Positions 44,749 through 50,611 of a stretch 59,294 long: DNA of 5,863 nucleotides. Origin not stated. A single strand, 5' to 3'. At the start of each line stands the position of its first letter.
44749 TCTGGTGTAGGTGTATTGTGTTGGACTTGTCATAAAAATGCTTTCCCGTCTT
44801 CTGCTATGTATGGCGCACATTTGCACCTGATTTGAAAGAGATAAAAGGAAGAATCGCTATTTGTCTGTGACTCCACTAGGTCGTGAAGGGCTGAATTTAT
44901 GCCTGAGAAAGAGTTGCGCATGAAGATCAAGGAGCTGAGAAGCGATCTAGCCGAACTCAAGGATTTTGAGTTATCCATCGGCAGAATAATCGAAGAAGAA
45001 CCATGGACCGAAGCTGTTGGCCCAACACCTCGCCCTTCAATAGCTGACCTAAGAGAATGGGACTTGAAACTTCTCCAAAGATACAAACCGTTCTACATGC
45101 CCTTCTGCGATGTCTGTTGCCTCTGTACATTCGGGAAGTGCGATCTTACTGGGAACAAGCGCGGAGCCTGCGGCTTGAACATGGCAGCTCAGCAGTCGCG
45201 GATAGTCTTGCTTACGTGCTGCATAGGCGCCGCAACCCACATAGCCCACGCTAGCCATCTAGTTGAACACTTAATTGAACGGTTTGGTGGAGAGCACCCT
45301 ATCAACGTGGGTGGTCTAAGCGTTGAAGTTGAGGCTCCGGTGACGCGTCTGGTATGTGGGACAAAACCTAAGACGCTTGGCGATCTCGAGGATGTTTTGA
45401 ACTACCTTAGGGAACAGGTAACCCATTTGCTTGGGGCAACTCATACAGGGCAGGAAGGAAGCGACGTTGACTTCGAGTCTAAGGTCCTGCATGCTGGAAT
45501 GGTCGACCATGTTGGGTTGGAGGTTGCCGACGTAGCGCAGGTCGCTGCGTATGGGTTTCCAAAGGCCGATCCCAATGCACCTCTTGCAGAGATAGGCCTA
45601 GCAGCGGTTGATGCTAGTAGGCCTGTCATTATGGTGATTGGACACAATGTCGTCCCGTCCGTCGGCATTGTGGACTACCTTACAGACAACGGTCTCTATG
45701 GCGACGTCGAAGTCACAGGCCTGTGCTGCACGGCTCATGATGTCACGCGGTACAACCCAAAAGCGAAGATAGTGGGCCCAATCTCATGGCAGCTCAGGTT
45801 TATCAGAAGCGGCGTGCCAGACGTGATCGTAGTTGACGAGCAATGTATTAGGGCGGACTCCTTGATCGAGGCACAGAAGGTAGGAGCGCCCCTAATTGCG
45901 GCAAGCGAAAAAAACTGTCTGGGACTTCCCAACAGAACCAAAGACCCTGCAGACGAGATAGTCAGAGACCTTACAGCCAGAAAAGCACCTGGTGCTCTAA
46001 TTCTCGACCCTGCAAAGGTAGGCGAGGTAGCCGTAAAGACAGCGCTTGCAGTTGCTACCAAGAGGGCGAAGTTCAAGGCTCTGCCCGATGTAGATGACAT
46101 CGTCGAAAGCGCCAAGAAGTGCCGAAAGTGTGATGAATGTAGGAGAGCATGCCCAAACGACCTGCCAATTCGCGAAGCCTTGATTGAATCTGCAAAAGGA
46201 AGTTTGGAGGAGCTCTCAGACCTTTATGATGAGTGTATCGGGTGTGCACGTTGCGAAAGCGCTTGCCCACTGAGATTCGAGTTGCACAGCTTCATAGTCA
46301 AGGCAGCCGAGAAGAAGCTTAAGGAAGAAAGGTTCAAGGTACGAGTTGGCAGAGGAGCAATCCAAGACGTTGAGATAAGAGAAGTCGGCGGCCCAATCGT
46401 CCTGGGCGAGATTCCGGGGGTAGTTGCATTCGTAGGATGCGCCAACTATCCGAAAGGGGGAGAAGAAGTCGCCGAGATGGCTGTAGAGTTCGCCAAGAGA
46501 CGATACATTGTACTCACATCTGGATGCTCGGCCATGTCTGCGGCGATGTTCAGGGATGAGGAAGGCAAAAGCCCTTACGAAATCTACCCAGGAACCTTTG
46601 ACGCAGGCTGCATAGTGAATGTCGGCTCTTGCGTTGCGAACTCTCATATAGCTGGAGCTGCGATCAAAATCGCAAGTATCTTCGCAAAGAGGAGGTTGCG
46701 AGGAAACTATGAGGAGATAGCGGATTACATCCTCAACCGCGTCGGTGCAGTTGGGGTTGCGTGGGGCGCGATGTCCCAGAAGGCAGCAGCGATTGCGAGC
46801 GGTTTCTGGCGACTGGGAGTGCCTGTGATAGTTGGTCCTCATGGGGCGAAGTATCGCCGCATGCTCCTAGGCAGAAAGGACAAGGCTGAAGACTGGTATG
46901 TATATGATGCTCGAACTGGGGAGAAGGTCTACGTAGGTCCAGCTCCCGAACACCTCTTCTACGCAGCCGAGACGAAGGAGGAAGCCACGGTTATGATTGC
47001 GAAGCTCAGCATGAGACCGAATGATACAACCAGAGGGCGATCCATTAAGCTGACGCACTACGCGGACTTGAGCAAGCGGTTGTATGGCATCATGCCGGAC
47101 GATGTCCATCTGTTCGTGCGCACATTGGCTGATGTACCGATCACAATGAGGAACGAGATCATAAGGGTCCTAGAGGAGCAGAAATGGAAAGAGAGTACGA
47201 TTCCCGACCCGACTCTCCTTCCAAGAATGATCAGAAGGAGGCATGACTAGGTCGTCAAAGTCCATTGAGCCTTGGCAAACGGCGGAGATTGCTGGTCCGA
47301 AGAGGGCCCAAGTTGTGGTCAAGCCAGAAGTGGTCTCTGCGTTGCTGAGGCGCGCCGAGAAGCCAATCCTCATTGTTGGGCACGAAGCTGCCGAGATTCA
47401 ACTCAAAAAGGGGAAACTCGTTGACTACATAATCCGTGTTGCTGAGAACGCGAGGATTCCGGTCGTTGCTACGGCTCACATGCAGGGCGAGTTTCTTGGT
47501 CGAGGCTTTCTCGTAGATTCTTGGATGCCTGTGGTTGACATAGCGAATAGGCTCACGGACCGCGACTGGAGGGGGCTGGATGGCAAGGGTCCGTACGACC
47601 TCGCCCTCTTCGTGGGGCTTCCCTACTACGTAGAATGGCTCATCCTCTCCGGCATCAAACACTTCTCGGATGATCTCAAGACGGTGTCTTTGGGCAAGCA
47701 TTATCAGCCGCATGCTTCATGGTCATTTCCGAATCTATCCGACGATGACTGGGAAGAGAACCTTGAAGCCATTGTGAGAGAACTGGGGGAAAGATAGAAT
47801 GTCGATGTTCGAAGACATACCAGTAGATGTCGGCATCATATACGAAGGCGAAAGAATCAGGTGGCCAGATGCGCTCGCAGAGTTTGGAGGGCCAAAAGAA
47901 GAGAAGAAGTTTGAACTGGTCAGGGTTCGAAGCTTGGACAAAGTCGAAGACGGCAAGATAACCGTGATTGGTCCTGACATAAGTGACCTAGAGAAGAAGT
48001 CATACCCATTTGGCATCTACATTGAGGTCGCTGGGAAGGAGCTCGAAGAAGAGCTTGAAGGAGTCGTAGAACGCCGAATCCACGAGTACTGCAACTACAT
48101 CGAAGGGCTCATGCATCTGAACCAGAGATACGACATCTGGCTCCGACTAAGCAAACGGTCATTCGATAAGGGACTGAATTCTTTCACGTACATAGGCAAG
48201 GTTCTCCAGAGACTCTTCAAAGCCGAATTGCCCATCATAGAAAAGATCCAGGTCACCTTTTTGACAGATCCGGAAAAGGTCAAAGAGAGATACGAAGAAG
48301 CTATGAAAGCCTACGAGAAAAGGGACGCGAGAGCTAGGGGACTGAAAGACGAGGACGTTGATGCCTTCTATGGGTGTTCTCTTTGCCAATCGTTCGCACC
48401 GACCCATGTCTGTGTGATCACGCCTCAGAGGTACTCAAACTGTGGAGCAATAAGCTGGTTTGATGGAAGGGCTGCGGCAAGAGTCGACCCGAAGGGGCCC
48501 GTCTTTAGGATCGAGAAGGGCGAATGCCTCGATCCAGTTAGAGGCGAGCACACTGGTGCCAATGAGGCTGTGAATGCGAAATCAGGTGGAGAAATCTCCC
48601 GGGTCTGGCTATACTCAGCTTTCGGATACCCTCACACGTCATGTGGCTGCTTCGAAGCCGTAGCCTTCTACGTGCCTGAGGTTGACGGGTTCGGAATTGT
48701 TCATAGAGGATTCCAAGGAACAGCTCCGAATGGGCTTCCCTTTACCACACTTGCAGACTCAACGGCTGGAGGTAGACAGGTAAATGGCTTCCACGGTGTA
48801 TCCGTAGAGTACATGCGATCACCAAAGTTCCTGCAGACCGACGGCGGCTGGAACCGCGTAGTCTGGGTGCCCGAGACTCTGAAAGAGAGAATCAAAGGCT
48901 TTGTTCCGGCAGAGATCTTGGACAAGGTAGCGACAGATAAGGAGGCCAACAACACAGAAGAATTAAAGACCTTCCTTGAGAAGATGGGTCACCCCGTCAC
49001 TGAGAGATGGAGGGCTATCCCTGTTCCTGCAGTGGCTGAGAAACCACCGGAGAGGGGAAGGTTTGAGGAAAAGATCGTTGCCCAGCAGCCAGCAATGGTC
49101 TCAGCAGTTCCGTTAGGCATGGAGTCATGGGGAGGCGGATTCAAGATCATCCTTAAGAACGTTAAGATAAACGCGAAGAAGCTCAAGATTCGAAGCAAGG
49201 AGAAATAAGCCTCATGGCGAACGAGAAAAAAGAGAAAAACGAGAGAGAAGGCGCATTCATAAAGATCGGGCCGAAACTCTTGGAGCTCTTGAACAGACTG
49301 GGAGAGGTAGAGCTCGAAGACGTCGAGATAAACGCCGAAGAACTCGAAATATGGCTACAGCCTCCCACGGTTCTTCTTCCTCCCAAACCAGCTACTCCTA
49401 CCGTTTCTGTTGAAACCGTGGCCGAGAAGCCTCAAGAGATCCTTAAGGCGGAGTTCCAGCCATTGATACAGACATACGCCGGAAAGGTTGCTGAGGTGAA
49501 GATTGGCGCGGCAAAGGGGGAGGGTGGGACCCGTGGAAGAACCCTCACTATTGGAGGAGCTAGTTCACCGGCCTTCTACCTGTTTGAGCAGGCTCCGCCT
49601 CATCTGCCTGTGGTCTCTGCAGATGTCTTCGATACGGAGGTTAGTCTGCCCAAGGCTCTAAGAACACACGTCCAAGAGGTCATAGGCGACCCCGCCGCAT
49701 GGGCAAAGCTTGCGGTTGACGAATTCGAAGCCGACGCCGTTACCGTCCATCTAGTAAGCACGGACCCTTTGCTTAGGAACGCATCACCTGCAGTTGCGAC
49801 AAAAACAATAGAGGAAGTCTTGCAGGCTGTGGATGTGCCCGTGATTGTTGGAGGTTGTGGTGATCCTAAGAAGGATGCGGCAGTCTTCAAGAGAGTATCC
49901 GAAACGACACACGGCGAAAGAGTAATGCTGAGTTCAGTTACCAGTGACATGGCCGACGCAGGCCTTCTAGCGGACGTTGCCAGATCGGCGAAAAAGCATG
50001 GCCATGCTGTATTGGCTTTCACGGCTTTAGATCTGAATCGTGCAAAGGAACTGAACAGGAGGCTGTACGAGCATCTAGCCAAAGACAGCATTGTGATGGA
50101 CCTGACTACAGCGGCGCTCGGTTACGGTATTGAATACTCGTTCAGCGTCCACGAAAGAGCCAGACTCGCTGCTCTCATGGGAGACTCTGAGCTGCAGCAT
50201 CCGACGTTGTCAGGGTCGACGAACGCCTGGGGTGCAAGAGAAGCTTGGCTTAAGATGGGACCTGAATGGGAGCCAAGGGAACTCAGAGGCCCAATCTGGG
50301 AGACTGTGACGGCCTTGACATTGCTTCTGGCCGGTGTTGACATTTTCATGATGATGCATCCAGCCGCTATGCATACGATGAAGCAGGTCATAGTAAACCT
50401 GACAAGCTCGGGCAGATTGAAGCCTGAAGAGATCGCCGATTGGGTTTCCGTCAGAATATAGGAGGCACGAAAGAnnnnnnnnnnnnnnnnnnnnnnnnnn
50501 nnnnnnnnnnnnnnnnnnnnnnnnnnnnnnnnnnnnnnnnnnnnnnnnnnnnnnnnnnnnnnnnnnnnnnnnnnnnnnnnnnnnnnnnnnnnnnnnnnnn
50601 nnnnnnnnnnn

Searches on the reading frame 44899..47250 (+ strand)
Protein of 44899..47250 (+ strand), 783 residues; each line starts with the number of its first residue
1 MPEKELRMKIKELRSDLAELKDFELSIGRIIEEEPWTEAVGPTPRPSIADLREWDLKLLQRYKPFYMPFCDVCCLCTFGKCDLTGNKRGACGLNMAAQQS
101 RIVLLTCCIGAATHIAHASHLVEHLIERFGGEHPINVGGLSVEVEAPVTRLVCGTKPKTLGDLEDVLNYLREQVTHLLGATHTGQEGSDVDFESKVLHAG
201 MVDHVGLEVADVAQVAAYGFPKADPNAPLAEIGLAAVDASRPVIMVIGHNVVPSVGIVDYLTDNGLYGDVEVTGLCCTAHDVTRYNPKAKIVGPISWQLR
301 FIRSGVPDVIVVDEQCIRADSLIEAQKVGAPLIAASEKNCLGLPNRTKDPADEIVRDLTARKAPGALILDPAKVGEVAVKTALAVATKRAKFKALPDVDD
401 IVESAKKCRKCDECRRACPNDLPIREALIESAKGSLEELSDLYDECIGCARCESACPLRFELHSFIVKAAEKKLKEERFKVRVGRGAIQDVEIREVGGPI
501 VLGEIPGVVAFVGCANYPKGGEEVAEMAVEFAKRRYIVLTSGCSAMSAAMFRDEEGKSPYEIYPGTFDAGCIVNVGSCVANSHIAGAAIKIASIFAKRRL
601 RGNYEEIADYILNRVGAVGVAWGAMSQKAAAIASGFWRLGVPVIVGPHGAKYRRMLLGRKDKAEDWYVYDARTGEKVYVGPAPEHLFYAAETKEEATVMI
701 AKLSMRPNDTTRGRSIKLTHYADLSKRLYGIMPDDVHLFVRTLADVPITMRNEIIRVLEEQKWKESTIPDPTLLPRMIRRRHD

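Call 83: search_protein_families(library=pfam, proteins=[window:44899-47250:+], max_evalue=0.001)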
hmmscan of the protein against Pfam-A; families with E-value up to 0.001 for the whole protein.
window:44899-47250:+ (783 aa): 9 families
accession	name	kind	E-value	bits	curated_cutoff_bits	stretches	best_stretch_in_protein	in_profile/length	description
PF03063.25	Prismane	-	5.5e-61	207.2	27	2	160-653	129-486/513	Prismane/CO dehydrogenase family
PF13237.11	Fer4_10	-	1.6e-06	28.4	25.5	1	401-457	2-53/53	4Fe-4S dicluster domain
PF13187.11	Fer4_9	-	4.2e-06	27.1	27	1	407-457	1-48/52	4Fe-4S dicluster domain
PF12800.12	Fer4_4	-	1.6e-05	25.3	24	0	444-457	2-15/17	4Fe-4S binding domain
PF14697.11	Fer4_21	-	2.8e-05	24.6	35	1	406-458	6-53/59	4Fe-4S dicluster domain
PF12838.12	Fer4_7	-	8.3e-05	23.4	27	1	407-457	1-49/52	4Fe-4S dicluster domain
PF13183.11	Fer4_8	-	0.00016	22.6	27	0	405-458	2-66/68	4Fe-4S dicluster domain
PF13534.11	Fer4_17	-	0.00026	21.9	22.2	0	401-422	39-60/61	4Fe-4S dicluster domain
PF14691.11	Fer4_20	-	0.00037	20.7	25.8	0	446-476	24-56/113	Dihydroprymidine dehydrogenase domain II, 4Fe-4S cluster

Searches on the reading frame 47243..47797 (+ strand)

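Call 83: search_protein_families(library=pfam, proteins=[window:47243-47797:+], max_evalue=0.001)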
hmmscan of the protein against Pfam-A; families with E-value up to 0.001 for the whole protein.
window:47243-47797:+ (184 aa): 1 family
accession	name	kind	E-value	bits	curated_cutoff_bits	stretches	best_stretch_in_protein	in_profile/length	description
PF02552.22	CO_dh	-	1.1e-30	107.1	21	1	7-174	4-164/168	CO dehydrogenase beta subunit/acetyl-CoA synthase epsilon subunit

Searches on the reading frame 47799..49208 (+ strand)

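Call 83: search_protein_families(library=pfam, proteins=[window:47799-49208:+], max_evalue=0.001)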
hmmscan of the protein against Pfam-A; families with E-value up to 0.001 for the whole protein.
window:47799-49208:+ (469 aa): 2 families
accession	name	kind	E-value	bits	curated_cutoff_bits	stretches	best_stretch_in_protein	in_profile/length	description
PF19436.4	ACS_CODH_B_C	-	5.3e-79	265.7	25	1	172-401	1-239/245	ACS/CODH beta subunit C-terminal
PF03598.20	CdhC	-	3.1e-61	206.2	24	1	7-161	1-155/155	CO dehydrogenase/acetyl-CoA synthase complex beta subunit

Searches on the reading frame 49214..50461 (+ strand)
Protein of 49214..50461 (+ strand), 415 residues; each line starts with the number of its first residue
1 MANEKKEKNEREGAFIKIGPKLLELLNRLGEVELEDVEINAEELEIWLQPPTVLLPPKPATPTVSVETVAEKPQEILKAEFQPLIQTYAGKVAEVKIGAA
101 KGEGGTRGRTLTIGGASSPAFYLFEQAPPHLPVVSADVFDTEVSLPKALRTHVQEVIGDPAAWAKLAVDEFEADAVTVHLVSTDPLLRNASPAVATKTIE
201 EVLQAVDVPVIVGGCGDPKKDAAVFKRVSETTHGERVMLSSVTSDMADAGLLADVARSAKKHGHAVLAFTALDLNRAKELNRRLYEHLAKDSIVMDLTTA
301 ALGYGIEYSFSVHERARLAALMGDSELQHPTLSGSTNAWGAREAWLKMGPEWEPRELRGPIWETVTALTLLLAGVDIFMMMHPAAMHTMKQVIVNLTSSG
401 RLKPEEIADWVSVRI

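Call 84: search_protein_families(library=pfam, proteins=[window:49214-50461:+], max_evalue=0.001)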
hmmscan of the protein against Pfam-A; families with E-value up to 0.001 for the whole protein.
window:49214-50461:+ (415 aa): 1 family
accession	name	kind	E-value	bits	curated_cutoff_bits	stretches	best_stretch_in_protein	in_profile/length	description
PF03599.22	CdhD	-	3.1e-51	174.8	24.8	1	95-345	2-226/387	CO dehydrogenase/acetyl-CoA synthase delta subunit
